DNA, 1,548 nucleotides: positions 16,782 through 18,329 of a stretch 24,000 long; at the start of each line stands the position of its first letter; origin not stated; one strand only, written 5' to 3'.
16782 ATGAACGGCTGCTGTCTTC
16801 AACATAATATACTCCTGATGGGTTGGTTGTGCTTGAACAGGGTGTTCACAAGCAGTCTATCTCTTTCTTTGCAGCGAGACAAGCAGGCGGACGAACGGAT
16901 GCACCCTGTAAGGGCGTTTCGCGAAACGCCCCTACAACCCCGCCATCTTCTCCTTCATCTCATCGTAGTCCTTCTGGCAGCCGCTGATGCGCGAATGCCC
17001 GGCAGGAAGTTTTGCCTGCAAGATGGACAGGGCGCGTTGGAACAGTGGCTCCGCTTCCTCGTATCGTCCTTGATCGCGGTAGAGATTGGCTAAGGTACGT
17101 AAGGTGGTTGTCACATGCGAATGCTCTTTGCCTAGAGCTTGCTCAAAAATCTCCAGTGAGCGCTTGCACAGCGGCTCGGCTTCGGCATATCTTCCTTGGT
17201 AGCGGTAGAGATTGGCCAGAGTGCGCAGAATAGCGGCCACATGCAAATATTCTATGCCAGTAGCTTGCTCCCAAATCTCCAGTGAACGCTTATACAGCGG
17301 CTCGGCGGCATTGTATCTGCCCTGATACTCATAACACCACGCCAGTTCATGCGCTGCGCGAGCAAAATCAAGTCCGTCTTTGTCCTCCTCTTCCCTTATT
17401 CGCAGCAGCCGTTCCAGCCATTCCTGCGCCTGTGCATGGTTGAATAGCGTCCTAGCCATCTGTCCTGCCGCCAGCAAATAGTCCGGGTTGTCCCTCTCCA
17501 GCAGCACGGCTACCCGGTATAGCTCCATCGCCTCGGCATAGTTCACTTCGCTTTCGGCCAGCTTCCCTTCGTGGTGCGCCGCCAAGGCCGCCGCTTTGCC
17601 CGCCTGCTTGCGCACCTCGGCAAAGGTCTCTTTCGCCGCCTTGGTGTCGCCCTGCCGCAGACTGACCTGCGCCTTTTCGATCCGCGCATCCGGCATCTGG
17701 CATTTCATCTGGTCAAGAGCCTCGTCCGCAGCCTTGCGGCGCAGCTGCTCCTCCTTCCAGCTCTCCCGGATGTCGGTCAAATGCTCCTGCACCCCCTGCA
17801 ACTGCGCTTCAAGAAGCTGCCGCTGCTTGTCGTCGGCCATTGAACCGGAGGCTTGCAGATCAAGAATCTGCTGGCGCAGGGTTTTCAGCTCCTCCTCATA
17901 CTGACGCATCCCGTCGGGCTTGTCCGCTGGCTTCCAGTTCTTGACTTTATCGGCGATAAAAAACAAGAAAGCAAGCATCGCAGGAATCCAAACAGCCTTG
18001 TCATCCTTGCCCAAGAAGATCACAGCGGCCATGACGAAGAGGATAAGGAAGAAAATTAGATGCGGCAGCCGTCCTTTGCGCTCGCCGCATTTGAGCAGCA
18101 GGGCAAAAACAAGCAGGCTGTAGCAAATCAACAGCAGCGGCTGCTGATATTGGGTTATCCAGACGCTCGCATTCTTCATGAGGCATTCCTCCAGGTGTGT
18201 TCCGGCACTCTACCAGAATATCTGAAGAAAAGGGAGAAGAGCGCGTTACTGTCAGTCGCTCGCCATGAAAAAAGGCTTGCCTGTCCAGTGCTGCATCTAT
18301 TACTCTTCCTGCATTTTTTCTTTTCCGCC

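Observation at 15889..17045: DinJ-YafQ module sandwiched between the TPR gene 3' end and two decayed copies of that 3' end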

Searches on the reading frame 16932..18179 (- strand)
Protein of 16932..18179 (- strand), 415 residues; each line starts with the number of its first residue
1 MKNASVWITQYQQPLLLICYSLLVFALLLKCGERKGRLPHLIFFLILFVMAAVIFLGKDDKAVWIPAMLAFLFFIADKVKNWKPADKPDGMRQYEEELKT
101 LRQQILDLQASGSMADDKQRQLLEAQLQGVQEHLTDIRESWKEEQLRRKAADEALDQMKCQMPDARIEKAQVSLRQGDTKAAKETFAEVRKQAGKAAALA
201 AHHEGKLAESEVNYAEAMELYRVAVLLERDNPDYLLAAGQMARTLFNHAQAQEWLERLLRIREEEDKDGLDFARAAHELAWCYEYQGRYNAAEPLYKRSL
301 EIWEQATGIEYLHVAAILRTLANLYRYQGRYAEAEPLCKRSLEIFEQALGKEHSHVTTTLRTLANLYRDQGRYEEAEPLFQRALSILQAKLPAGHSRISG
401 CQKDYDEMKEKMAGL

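Call 5: search_protein_families(library=pfam, proteins=[window:16932-18179:-], max_evalue=0.01)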
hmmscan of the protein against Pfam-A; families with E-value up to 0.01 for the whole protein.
window:16932-18179:- (415 aa): 20 families
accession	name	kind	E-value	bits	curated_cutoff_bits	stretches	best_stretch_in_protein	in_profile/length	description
PF13424.12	TPR_12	-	3.4e-34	117.3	30.1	3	314-388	2-76/77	Tetratricopeptide repeat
PF24885.1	TPR_NPHP3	-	1e-32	113.9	100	2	236-344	103-212/239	Nephrocystin-3 TPR domain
PF13374.12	TPR_10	-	2.2e-29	101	27.5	3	314-354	1-41/42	Tetratricopeptide repeat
PF07719.23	TPR_2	-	5.1e-20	70.3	27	3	360-386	4-30/34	Tetratricopeptide repeat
PF00515.34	TPR_1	-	2.1e-18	65.7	27.8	3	363-386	7-30/34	Tetratricopeptide repeat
PF13176.12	TPR_7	-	2.8e-17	61.7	27.9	3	363-387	5-29/36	Tetratricopeptide repeat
PF13181.12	TPR_8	-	1e-16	60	25.7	1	363-386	7-30/34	Tetratricopeptide repeat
PF13428.12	TPR_14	-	6.7e-14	51.5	23.5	1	360-385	4-29/44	Tetratricopeptide repeat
PF14559.12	TPR_19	-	5.3e-11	43.1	25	1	328-387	4-55/68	Tetratricopeptide repeat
PF13432.12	TPR_16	-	9.3e-09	36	32.7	0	169-228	3-59/65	Tetratricopeptide repeat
PF17874.7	TPR_MalT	-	2.3e-07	30.8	45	1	233-387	41-191/336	MalT-like TPR region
PF07721.20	TPR_4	-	8.4e-06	26.4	27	0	360-382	4-26/26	Tetratricopeptide repeat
PF13174.12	TPR_6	-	0.00016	22.5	26.3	0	170-192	7-29/33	Tetratricopeptide repeat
PF23938.1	DUF7273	-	0.00018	22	31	0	360-388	16-44/65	Domain of unknown function (DUF7273)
PF13431.12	TPR_17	-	0.0003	21.3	24.4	0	272-293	12-33/34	Tetratricopeptide repeat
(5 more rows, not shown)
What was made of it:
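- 16932..18179 (-): TPR gene (415 aa): N-terminal hydrophobic segment (a weak TgpA_N match was its only Pfam hit; no transmembrane prediction was run), a coiled-coil-like stretch (weak Filament match) and three TPR_12 units. It is a short, mosaic allele. Pfam TPR_12 3.4e-34, TPR_10 2.2e-29 (call 5).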

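Call 9: find_encoding_contigs(protein=window:16932-18179:-, flank=10000, max_places=10)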
Protein window:16932-18179:- (415 aa): no gene with exactly this product is on record in the collection.

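Call 10: find_related_loci(query=window:16932-18179:-, collection=genome_contigs, flank=10000)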
Query window:16932-18179:- (415 aa) in genome_contigs; peptide patterns used: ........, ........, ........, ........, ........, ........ (x = any residue, [..] = any of these).
34 stretches matched a pattern; 5 encode a relative of the query (tblastn E <= 1e-3); 5 distinct loci.
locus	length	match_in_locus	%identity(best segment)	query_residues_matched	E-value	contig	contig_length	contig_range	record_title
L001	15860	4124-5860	70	1-411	3e-176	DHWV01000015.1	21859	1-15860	MAG TPA_asm: Desulfobulbaceae bacterium UBA5173 UBA5173_contig_4079, whole genome shotgun sequence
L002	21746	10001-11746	70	1-415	9e-162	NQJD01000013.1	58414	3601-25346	MAG: Candidatus Electronema aureum isolate GS Contig113, whole genome shotgun sequence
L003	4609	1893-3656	67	1-413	1e-156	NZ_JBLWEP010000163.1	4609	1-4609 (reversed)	Candidatus Electronema sp. TJ TJ__23922, whole genome shotgun sequence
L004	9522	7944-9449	40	33-415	2e-56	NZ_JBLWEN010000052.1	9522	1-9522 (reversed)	Candidatus Electronema sp. JM S1CJMS.218012, whole genome shotgun sequence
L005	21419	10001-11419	48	108-413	2e-69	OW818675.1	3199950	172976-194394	Candidatus Electronema halotolerans isolate LOGT-cMAG genome assembly, chromosome: 1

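Call 19: search_protein_families(library=pfam, proteins=[L002:11798-12094:-, L002:12048-12365:-, L003:3699-3920:-, L003:3924-4316:-, L005:9258-9566:+, L005:9563-9826:+, L003:612-998:-, L003:117-596:-], max_evalue=0.01)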
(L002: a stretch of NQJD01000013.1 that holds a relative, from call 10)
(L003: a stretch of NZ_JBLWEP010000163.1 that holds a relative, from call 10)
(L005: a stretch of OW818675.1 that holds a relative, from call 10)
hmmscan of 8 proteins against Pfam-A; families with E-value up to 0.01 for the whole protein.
L002:11798-12094:- (98 aa): 1 family
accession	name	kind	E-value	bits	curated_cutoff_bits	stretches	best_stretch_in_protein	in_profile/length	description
PF14384.12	BrnA_antitoxin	-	6.1e-14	52.6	26.1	1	28-91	2-67/68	BrnA antitoxin of type II toxin-antitoxin system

L002:12048-12365:- (105 aa): 1 family
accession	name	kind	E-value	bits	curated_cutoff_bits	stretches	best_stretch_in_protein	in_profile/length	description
PF04365.19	BrnT_toxin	-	1.8e-25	89.5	34.5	1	17-94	1-77/77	Ribonuclease toxin, BrnT, of type II toxin-antitoxin system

L003:3699-3920:- (73 aa): 1 family
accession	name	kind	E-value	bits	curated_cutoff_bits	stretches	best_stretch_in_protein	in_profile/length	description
PF02604.26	PhdYeFM_antitox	-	0.0028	17.8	29.8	1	1-29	1-30/74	Antitoxin Phd_YefM, type II toxin-antitoxin system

L003:3924-4316:- (130 aa): 1 family
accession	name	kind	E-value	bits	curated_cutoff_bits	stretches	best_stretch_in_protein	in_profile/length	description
PF01850.27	PIN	-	5.5e-11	43.6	23.6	1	4-120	2-118/120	PIN domain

L005:9258-9566:+ (102 aa): 2 families
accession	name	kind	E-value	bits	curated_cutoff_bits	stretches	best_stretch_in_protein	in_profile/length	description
PF13711.11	DUF4160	-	2.7e-13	50.3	23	1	26-94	1-65/65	Domain of unknown function (DUF4160)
PF13341.12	RAG2_PHD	-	0.00059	20.3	27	1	30-76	19-62/78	RAG2 PHD domain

L005:9563-9826:+ (87 aa): 1 family
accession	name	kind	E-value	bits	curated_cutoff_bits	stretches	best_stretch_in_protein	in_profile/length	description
PF10387.14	DUF2442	-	1.8e-11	44.5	23.9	1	21-73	16-68/72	Protein of unknown function (DUF2442)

L003:612-998:- (128 aa): 3 families
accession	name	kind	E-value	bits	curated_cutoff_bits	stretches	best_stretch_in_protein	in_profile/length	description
PF18765.7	Polbeta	-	1.1e-08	35.6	26.9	1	51-124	7-82/93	Polymerase beta, Nucleotidyltransferase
PF01909.29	NTP_transf_2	-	0.0022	18.8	21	1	56-87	13-43/93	Nucleotidyltransferase domain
PF22600.2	MTPAP-like_central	-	0.006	17.1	27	1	24-85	6-66/139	Poly(A) RNA polymerase, mitochondrial-like, central palm domain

L003:117-596:- (159 aa): 1 family
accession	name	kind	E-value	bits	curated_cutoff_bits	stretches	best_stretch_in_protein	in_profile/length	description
PF20797.2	HepT-like_2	-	1.1e-33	116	27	1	46-150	3-107/110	HepT-like protein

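Call 35: find_homologous_proteins(query=window:16932-18179:-, max_evalue=1e-40)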
Query window:16932-18179:- (415 aa): 260 proteins with E <= 1e-40 among 8000 candidates; the best 120 are listed.
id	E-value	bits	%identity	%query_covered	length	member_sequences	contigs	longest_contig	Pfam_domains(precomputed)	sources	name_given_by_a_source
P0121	4.7e-272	920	100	100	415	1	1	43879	PF13176.13,PF24885.2,PF13428.13,PF13374.13,PF07721.21,PF14559.13,PF17874.8,PF00515.35,PF13424.13,PF13432.13,PF13181.13,PF07719.24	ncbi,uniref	ncbi:tetratricopeptide repeat protein [Candidatus Electronema sp. PJ]|uniref:tetratricopeptide repea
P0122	7.5e-236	801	73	95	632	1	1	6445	PF13431.13,PF13176.13,PF24885.2,PF13428.13,PF13374.13,PF14559.13,PF17874.8,PF00515.35,PF13424.13,PF13432.13,PF13181.13,PF07719.24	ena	-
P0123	7.9e-231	784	70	96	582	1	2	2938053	PF13431.13,PF13176.13,PF24885.2,PF13428.13,PF13374.13,PF07721.21,PF14559.13,PF17874.8,PF00515.35,PF13424.13,PF13432.13,PF13181.13,PF07719.24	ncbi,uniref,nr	ncbi:MAG: Tetratricopeptide repeat-containing protein [Candidatus Electronema aureum]|uniref:Tetratr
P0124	1.3e-228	777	65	96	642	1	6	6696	PF13431.13,PF13176.13,PF24885.2,PF13428.13,PF13374.13,PF07721.21,PF14559.13,PF17874.8,PF00515.35,PF13424.13,PF13432.13,PF13181.13,PF07719.24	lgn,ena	-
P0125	2.9e-228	776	70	95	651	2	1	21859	PF13431.13,PF13176.13,PF24885.2,PF13428.13,PF13374.13,PF14559.13,PF17874.8,PF00515.35,PF13424.13,PF13432.13,PF13181.13,PF07719.24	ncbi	-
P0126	3.6e-224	762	69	100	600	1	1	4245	PF13431.13,PF23938.2,PF13176.13,PF24885.2,PF13428.13,PF13374.13,PF14559.13,PF17874.8,PF00515.35,PF13424.13,PF13432.13,PF13181.13,PF07719.24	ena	-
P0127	4.0e-224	762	63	94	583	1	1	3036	PF13431.13,PF13176.13,PF24885.2,PF13428.13,PF13374.13,PF07721.21,PF14559.13,PF17874.8,PF00515.35,PF13424.13,PF13432.13,PF13181.13,PF07719.24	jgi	jgi:tetratricopeptide (TPR) repeat protein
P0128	1.5e-223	760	67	96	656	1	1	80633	PF13431.13,PF13176.13,PF24885.2,PF13428.13,PF13374.13,PF07721.21,PF14559.13,PF17874.8,PF00515.35,PF13424.13,PF13432.13,PF13181.13,PF07719.24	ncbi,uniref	uniref:tetratricopeptide repeat protein n=1 Tax=Candidatus Electronema sp. TaxID=2698783 RepID=UPI00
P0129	3.4e-222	756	68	95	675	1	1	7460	PF13431.13,PF23938.2,PF13176.13,PF24885.2,PF13428.13,PF13374.13,PF07721.21,PF14559.13,PF17874.8,PF00515.35,PF13424.13,PF13432.13,PF13181.13,PF07719.24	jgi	jgi:tetratricopeptide (TPR) repeat protein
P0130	9.6e-222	754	69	95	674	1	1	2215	PF13431.13,PF13176.13,PF24885.2,PF13428.13,PF13374.13,PF07721.21,PF14559.13,PF00515.35,PF13424.13,PF13432.13,PF13181.13,PF07719.24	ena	-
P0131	1.3e-221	754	68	96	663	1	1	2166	PF13431.13,PF23938.2,PF13176.13,PF24885.2,PF13428.13,PF13374.13,PF07721.21,PF14559.13,PF17874.8,PF00515.35,PF13424.13,PF13432.13,PF13181.13,PF07719.24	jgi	jgi:tetratricopeptide (TPR) repeat protein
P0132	3.5e-221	752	67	95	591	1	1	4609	PF13431.13,PF23938.2,PF13176.13,PF24885.2,PF13428.13,PF13374.13,PF07721.21,PF14559.13,PF17874.8,PF00515.35,PF13424.13,PF13432.13,PF13181.13,PF07719.24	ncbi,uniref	ncbi:tetratricopeptide repeat protein [Candidatus Electronema sp. TJ]|uniref:tetratricopeptide repea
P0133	9.5e-220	748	63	94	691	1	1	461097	PF13431.13,PF13176.13,PF24885.2,PF13428.13,PF13374.13,PF07721.21,PF14559.13,PF17874.8,PF00515.35,PF13424.13,PF13432.13,PF13181.13,PF07719.24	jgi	jgi:tetratricopeptide (TPR) repeat protein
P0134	6.9e-213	725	64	100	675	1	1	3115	PF13431.13,PF13176.13,PF24885.2,PF13428.13,PF13374.13,PF07721.21,PF14559.13,PF17874.8,PF00515.35,PF13424.13,PF13432.13,PF13181.13,PF07719.24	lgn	-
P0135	2.6e-209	713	68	95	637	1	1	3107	PF13431.13,PF13414.13,PF13176.13,PF24885.2,PF13428.13,PF13374.13,PF14559.13,PF17874.8,PF00515.35,PF13424.13,PF13432.13,PF13181.13,PF07719.24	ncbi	-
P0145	3.8e-144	499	49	94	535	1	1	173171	PF13431.13,PF21325.4,PF13176.13,PF24885.2,PF13428.13,PF13374.13,PF14559.13,PF17874.8,PF00515.35,PF13424.13,PF13432.13,PF13181.13,PF07719.24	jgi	jgi:tetratricopeptide (TPR) repeat protein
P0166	5.2e-115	403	44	79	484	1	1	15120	PF13431.13,PF13414.13,PF13176.13,PF24885.2,PF13428.13,PF13374.13,PF07721.21,PF14559.13,PF17874.8,PF00515.35,PF13424.13,PF13432.13,PF13181.13,PF07719.24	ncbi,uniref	ncbi:tetratricopeptide repeat protein [Candidatus Electronema sp. PJ]|uniref:tetratricopeptide repea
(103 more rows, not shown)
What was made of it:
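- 16932..18179 (-): Electronema sp. PJ (call 35).
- The family has several members per genome (call 35).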

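Call 36: find_encoding_contigs(protein=P0128, flank=6000, max_places=3)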
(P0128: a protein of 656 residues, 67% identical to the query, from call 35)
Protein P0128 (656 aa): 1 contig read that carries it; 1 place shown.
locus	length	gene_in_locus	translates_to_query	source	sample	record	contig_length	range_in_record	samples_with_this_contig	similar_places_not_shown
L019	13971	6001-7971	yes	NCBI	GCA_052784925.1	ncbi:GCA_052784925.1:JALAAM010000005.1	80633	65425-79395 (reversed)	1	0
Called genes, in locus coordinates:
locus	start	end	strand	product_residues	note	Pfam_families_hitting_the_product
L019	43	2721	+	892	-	PF01368:DHH, PF02272:DHHA1 (weak), PF00571:CBS, PF01743:PolyA_pol, PF13735:tRNA_NucTran2_2 (faint)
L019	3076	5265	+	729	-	PF13328:HD_4, PF04607:RelA_SpoT, PF02824:TGS, PF19296:RelA_AH, PF28438:RelA_RIS, PF13291:ACT_4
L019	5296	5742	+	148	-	PF01713:Smr (weak)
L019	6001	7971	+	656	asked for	PF24885:TPR_NPHP3, PF13374:TPR_10, PF13424:TPR_12, PF13424:TPR_12, PF24885:TPR_NPHP3, PF13374:TPR_10, PF13424:TPR_12, PF13374:TPR_10, +16 more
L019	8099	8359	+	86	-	PF04221:RelB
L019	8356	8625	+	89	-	PF05016:ParE_toxin, PF15738:YafQ_toxin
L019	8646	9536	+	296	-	PF00152:tRNA-synt_2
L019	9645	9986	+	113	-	-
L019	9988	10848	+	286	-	-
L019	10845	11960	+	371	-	PF00709:Adenylsucc_synt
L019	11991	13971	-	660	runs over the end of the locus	PF07715:Plug, PF00593:TonB_dep_Rec_b-barrel, PF14905:OMP_b-brl_3 (weak)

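Call 37: find_encoding_contigs(protein=P0133, flank=6000, max_places=3)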
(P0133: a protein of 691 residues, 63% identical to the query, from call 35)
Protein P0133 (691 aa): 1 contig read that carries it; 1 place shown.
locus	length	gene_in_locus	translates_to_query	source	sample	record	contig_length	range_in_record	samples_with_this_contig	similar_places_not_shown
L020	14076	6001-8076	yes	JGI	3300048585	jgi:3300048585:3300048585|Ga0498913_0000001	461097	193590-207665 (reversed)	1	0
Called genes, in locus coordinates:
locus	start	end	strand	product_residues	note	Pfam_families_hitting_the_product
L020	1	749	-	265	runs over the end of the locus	PF01148:CTP_transf_1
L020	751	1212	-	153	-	-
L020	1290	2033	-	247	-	PF01255:Prenyltransf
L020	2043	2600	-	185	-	PF01765:RRF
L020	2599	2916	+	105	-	-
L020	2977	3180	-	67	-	PF15919:HicB_lk_antitox (weak)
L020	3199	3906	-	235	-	PF00696:AA_kinase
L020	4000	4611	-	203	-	PF00889:EF_TS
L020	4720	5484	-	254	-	PF00318:Ribosomal_S2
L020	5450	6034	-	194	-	-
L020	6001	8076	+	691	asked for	PF24885:TPR_NPHP3, PF13374:TPR_10, PF13424:TPR_12, PF13374:TPR_10, PF13424:TPR_12, PF24885:TPR_NPHP3, PF13374:TPR_10, PF13424:TPR_12, +19 more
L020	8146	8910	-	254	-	PF03692:CxxCxxCC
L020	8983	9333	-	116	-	PF01196:Ribosomal_L17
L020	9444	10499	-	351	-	PF01193:RNA_pol_L, PF01000:RNA_pol_A_bac, PF03118:RNA_pol_A_CTD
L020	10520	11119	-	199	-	PF00163:Ribosomal_S4, PF01479:S4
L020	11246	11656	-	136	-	PF00411:Ribosomal_S11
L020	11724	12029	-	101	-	PF00416:Ribosomal_S13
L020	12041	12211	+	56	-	-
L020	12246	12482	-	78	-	PF01176:eIF-1a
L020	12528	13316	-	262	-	PF00557:Peptidase_M24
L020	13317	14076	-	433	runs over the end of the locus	PF00344:SecY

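Call 40: find_encoding_contigs(protein=P0166, flank=8000, max_places=3)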
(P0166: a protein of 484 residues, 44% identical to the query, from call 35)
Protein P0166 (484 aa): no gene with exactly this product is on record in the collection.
